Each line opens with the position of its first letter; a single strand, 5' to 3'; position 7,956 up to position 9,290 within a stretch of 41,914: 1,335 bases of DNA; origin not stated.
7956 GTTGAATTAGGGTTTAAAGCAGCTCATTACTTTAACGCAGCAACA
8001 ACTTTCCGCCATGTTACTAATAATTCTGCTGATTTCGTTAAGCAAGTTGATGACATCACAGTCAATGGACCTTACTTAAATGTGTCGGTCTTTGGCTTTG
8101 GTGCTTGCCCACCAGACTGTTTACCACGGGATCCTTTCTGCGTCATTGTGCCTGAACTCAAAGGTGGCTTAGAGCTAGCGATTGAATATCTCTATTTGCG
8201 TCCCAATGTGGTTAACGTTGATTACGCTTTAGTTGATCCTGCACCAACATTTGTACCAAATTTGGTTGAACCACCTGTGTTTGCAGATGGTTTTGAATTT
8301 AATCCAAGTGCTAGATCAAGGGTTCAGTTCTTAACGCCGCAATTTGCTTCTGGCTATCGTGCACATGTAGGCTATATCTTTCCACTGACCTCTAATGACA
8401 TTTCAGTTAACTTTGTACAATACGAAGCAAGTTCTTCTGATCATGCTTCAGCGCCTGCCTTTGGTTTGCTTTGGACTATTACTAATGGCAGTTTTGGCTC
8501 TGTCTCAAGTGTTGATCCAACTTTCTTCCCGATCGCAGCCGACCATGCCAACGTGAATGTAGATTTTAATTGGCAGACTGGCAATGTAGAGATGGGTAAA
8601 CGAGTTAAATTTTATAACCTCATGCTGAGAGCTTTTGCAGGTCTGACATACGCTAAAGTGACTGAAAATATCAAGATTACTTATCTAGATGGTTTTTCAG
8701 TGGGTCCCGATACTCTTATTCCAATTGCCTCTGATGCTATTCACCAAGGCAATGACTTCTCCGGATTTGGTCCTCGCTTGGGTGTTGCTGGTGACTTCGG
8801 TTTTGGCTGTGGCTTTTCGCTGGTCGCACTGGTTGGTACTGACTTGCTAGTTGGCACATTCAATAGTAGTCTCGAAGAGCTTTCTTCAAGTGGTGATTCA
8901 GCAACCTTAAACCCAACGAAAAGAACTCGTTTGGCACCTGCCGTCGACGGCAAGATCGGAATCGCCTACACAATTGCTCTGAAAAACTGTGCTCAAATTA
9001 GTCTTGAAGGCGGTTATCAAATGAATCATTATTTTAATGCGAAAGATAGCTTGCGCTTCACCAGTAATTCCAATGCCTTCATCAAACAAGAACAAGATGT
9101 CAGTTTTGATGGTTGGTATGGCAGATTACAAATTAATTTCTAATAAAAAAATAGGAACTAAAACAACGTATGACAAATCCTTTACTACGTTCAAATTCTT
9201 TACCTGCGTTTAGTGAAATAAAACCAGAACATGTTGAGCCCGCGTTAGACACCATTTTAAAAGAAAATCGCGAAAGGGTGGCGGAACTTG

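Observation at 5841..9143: Single ORF encoding three tandem Legionella-type MOMP porin domains (single-chain pseudo-trimer?)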

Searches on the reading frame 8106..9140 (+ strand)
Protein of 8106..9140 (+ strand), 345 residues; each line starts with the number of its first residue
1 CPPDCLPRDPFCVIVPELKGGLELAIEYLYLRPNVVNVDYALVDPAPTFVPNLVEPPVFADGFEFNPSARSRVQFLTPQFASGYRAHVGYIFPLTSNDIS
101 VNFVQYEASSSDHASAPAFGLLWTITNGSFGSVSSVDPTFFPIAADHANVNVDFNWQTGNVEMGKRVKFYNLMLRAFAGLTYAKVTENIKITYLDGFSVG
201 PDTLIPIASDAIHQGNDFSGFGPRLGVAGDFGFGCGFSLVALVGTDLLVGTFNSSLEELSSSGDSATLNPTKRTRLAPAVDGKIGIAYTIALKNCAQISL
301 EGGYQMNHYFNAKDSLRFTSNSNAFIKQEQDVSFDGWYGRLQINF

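Call 7: search_protein_families(library=pfam, proteins=[window:8106-9140:+], max_evalue=1)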
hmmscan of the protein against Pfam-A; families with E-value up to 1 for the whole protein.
window:8106-9140:+ (345 aa): 3 families
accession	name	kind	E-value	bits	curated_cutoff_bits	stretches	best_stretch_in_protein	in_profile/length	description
PF05150.18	Legionella_OMP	-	6.7e-49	166.8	25.4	1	15-343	2-279/281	Legionella pneumophila major outer membrane protein precursor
PF17619.7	SCVP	-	0.13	13.4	26.2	1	251-299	22-69/96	Secreted clade V proteins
PF13505.12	OMP_b-brl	-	0.97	10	28.7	0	296-333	44-81/175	Outer membrane protein beta-barrel domain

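Call 39: search_solved_structures(query=A2, max_evalue=1, show_alignments=1)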
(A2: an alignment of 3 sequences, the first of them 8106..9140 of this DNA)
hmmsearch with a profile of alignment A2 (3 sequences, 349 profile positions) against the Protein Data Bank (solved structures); distinct sequences matched with E-value up to 1: 1.
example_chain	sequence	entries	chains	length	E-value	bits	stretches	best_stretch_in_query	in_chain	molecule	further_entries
9nh1_A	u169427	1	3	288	1.1e-15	61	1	142-343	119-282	Major outer membrane protein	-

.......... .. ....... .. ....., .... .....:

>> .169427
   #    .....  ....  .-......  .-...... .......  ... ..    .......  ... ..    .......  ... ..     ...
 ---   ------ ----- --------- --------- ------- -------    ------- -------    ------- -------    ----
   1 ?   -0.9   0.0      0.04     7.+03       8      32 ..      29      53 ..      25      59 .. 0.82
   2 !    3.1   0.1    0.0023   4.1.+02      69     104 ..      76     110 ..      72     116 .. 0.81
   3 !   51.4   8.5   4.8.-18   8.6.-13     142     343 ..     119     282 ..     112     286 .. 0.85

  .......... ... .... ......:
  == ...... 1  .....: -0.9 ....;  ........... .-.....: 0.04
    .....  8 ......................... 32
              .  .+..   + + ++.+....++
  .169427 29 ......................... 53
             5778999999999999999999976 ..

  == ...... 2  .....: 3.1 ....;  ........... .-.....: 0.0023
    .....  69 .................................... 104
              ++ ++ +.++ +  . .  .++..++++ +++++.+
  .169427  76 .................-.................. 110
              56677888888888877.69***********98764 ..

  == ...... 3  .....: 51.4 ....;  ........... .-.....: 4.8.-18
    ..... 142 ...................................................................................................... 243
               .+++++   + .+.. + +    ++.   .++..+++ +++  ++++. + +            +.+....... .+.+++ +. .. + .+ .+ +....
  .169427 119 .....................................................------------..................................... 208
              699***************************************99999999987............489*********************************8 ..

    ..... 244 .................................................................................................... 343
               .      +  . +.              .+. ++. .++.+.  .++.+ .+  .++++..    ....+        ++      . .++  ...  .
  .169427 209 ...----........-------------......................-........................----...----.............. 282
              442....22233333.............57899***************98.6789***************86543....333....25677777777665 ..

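Call 48: search_protein_representatives(alignment_id=A2)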
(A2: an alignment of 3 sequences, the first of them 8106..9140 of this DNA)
Query: 3 sequences, 349 profile positions. Proteins with E-value up to 0.001 (for the whole library): 4392; up to 1e-10: 1681; up to 1e-30: 247. The best 150 are listed.
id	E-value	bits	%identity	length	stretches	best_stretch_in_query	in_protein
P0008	2.3e-281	947.9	-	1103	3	1-346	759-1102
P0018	3.8e-240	812.3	-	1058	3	2-346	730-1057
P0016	2.0e-206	701.5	-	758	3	2-347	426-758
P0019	1.2e-189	646.2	-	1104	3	7-347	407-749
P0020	5.1e-180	614.6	-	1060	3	9-345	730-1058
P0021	1.5e-167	573.6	-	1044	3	5-346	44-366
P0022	8.3e-143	492.2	-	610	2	6-346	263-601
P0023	1.2e-124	432.5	-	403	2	1-347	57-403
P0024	2.2e-88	313.2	-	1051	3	6-343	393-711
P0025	2.3e-82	293.4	-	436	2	1-345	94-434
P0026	1.6e-64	234.8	-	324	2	94-348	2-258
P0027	1.5e-58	215.1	-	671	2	14-346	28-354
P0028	1.8e-55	205.0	-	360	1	7-346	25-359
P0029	5.5e-53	196.8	-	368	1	8-344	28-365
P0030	1.9e-51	191.8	-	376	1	7-344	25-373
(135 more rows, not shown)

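Call 66: find_encoding_contigs(protein=P0024, flank=7000, max_places=1)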
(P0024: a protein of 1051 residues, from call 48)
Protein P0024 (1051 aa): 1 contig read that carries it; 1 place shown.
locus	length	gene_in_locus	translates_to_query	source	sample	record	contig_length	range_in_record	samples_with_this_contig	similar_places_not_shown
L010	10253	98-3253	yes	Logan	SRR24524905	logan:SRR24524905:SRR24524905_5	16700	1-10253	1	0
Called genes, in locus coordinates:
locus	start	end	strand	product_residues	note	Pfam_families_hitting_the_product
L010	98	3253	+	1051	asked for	PF05150:Legionella_OMP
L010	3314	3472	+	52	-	-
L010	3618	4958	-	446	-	PF04326:SLFN_AlbA_2, PF08220:HTH_DeoR (faint), PF13749:HATPase_c_4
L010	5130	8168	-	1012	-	-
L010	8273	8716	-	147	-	PF01029:NusB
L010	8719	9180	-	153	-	PF22811:Zn_ribbon_NrdR, PF03477:ATP-cone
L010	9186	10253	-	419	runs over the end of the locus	PF00464:SHMT, PF00155:Aminotran_1_2, PF01212:Beta_elim_lyase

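Call 84: find_encoding_contigs(protein=P0021, flank=6000, max_places=1)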
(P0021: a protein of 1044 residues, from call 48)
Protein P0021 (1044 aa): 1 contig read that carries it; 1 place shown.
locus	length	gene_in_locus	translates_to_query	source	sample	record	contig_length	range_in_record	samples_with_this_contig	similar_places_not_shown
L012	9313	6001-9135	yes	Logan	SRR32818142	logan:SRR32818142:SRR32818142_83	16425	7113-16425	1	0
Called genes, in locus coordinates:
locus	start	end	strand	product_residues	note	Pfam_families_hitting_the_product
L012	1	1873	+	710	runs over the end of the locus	PF00199:Catalase, PF06628:Catalase-rel, PF18011:Catalase_C (weak)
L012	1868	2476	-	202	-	PF00398:RrnaAD (weak), PF13649:Methyltransf_25 (weak)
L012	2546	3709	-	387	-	PF00027:cNMP_binding, PF02517:Rce1-like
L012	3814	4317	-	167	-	PF01625:PMSR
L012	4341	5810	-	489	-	PF00190:Cupin_1, PF14667:Polysacc_synt_C (faint), PF01050:MannoseP_isomer (faint), PF07883:Cupin_2 (weak), PF00190:Cupin_1, PF07883:Cupin_2 (weak)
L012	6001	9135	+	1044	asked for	PF05150:Legionella_OMP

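Call 85: find_encoding_contigs(protein=P0019, flank=6000, max_places=1)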
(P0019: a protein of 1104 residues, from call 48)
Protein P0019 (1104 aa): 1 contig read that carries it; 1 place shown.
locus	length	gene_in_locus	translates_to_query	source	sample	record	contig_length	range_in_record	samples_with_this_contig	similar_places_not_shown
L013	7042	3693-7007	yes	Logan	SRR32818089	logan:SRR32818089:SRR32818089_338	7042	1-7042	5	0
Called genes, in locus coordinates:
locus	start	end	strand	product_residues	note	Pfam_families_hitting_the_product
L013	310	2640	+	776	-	-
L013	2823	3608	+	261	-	-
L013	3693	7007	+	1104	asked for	PF05150:Legionella_OMP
